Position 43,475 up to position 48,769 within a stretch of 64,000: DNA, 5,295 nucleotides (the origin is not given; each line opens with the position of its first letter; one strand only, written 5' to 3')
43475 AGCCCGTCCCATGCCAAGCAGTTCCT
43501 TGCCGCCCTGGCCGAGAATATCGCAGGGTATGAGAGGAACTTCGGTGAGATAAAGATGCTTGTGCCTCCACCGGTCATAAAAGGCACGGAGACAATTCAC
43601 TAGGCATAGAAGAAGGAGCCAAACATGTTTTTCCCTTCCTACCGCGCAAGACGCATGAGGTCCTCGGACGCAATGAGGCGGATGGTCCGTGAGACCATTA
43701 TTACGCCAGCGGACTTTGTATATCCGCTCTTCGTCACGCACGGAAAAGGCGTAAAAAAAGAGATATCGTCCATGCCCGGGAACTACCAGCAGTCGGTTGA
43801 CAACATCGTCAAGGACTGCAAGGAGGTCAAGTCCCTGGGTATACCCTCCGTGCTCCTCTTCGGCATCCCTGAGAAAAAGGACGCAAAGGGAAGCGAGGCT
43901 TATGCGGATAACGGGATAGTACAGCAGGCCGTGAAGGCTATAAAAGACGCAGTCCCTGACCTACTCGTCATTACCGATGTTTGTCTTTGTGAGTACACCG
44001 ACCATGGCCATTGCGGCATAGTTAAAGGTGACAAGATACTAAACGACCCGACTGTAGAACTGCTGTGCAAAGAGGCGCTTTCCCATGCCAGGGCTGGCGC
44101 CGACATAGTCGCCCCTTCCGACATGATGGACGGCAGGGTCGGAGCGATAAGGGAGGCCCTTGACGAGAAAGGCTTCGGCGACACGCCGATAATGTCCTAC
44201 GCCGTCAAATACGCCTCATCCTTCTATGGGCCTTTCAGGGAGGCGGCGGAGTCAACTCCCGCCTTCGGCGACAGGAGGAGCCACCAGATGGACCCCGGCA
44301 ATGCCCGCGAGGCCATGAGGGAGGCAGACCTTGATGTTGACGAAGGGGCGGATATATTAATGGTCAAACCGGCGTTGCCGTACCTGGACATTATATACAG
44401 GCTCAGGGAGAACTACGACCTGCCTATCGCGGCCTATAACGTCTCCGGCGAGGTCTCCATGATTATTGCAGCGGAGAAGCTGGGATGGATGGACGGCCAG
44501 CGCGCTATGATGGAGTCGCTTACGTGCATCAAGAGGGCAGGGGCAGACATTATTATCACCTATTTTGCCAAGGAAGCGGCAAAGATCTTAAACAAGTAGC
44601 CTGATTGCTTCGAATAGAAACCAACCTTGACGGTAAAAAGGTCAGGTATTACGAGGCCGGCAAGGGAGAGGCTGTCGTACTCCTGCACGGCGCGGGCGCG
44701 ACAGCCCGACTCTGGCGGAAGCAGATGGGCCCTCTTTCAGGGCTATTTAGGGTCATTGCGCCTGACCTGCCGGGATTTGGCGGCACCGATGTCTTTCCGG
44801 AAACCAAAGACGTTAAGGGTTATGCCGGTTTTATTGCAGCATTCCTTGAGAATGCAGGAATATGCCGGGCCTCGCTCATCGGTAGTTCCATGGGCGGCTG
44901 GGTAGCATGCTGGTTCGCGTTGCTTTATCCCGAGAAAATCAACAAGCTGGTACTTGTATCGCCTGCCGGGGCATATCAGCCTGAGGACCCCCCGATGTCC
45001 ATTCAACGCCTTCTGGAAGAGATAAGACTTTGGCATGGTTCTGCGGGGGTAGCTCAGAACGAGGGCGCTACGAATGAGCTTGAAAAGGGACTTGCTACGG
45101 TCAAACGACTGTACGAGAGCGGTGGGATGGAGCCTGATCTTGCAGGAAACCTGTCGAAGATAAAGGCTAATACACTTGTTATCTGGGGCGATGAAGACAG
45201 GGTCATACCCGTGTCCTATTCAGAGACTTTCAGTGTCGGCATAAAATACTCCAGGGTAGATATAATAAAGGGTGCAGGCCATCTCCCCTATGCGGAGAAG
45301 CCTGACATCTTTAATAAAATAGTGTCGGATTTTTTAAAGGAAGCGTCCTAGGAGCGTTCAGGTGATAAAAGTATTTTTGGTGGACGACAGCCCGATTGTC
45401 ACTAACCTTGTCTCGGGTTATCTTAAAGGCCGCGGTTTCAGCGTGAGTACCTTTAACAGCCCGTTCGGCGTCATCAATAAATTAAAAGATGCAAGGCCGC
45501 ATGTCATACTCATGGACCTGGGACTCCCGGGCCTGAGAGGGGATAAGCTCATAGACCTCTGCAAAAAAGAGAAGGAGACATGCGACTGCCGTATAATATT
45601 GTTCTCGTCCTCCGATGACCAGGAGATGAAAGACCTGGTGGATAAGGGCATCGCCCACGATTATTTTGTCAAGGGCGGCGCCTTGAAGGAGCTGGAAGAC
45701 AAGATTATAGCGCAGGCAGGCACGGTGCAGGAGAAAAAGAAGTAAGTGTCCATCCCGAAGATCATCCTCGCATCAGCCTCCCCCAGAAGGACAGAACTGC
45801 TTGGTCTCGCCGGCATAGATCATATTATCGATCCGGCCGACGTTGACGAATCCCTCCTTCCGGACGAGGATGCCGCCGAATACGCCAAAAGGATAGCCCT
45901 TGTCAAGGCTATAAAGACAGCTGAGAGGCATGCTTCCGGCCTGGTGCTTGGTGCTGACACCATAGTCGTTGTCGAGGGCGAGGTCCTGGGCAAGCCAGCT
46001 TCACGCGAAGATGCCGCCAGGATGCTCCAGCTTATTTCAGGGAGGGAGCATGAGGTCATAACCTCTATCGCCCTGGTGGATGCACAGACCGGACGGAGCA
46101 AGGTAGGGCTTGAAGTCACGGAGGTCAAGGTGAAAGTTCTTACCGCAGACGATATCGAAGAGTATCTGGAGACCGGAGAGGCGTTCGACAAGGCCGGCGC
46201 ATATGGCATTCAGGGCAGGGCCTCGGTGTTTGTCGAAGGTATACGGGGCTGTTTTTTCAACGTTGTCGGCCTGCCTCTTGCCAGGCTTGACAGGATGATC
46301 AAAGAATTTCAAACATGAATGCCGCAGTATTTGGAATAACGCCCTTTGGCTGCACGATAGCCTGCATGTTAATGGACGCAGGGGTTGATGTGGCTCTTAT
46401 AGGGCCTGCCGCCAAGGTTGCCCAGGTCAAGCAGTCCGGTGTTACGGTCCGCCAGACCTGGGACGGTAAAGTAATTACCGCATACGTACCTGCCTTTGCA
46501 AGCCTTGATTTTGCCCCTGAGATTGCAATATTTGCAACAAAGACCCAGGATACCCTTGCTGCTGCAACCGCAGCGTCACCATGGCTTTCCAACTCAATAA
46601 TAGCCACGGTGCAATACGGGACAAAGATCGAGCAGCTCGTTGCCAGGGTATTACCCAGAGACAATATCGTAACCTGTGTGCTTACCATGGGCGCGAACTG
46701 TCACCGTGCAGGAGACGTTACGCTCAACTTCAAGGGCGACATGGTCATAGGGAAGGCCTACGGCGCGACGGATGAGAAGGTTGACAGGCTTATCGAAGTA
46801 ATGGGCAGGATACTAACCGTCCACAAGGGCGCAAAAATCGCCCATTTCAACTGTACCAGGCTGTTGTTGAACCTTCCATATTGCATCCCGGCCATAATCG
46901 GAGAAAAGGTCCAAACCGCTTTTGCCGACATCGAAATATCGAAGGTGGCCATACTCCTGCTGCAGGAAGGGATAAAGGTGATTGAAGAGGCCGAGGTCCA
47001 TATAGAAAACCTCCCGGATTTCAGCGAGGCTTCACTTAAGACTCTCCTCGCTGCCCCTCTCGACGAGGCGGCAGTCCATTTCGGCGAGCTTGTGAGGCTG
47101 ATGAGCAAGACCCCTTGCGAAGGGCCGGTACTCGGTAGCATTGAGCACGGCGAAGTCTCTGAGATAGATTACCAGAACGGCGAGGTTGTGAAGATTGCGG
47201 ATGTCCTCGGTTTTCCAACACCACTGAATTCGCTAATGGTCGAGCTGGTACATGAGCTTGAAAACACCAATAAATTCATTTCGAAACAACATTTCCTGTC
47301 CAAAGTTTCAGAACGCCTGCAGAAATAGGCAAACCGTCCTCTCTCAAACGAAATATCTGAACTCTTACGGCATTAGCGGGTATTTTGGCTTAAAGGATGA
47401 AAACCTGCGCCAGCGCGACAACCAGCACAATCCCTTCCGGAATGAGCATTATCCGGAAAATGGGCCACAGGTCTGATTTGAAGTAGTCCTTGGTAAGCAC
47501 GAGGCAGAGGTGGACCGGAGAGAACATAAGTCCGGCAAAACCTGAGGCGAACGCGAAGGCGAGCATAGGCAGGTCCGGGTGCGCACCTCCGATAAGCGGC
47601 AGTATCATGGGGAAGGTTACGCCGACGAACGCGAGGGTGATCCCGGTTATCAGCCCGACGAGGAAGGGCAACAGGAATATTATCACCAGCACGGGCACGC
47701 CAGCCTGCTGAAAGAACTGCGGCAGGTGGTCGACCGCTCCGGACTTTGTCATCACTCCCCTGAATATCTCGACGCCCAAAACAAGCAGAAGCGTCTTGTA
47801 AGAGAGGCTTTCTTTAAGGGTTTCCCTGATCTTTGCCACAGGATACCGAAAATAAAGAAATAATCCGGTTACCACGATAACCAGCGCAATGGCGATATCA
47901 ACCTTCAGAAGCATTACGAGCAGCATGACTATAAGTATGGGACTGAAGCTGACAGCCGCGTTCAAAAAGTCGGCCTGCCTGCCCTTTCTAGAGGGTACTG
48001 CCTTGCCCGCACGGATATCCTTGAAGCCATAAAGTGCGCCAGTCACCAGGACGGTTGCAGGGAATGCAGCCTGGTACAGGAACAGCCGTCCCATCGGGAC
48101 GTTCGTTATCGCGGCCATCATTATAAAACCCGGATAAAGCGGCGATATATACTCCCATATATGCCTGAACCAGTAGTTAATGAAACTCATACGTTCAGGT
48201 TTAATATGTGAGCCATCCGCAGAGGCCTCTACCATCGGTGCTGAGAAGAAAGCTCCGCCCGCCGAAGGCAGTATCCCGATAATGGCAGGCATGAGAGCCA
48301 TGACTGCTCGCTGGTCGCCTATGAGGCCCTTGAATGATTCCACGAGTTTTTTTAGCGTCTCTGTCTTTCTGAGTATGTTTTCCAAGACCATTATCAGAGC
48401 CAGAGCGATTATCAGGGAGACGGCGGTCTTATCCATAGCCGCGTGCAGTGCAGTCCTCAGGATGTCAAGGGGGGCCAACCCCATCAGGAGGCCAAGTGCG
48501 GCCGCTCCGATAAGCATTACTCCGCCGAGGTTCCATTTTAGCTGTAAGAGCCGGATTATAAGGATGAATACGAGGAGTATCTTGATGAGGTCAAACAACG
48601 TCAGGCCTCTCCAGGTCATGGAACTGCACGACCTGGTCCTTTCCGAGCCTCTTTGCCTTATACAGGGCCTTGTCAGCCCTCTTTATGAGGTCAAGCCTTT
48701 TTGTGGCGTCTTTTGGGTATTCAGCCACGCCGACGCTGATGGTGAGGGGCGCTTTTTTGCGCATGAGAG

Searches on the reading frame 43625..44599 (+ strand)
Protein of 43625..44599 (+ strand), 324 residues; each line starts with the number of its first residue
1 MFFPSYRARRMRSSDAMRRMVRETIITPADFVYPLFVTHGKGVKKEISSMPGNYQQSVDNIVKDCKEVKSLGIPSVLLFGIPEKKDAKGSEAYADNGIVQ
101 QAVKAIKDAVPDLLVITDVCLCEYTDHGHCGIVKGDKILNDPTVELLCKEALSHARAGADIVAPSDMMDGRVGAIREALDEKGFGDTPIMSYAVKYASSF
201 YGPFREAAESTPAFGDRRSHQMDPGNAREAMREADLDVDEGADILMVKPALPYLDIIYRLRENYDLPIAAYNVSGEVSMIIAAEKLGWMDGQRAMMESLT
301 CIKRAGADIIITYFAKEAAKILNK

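Call 87: search_protein_families(library=pfam, proteins=[window:43625-44599:+], max_evalue=0.00001)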
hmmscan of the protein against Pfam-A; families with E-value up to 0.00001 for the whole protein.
window:43625-44599:+ (324 aa): 1 family
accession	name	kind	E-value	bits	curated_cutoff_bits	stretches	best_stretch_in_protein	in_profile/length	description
PF00490.27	ALAD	-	4.3e-153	509.5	24.6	1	6-320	2-316/317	Delta-aminolevulinic acid dehydratase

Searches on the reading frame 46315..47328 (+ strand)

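Call 87: search_protein_families(library=pfam, proteins=[window:46315-47328:+], max_evalue=0.00001)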
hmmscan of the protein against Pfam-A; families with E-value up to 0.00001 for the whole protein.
window:46315-47328:+ (337 aa): 2 families
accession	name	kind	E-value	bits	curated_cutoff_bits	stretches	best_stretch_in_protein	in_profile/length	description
PF02558.23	ApbA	-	4.4e-18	65.8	22.2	1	5-147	3-147/150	Ketopantoate reductase PanE/ApbA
PF08546.17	ApbA_C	-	6.9e-10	39.8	22.7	1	191-316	19-125/125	Ketopantoate reductase PanE/ApbA C terminal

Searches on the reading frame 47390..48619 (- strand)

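Call 87: search_protein_families(library=pfam, proteins=[window:47390-48619:-], max_evalue=0.00001)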
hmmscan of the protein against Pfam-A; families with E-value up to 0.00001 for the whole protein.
window:47390-48619:- (409 aa): 1 family
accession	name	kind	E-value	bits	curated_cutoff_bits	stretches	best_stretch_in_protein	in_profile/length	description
PF04165.18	DUF401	-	2.8e-54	185.4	24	1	15-402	7-386/393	Protein of unknown function (DUF401)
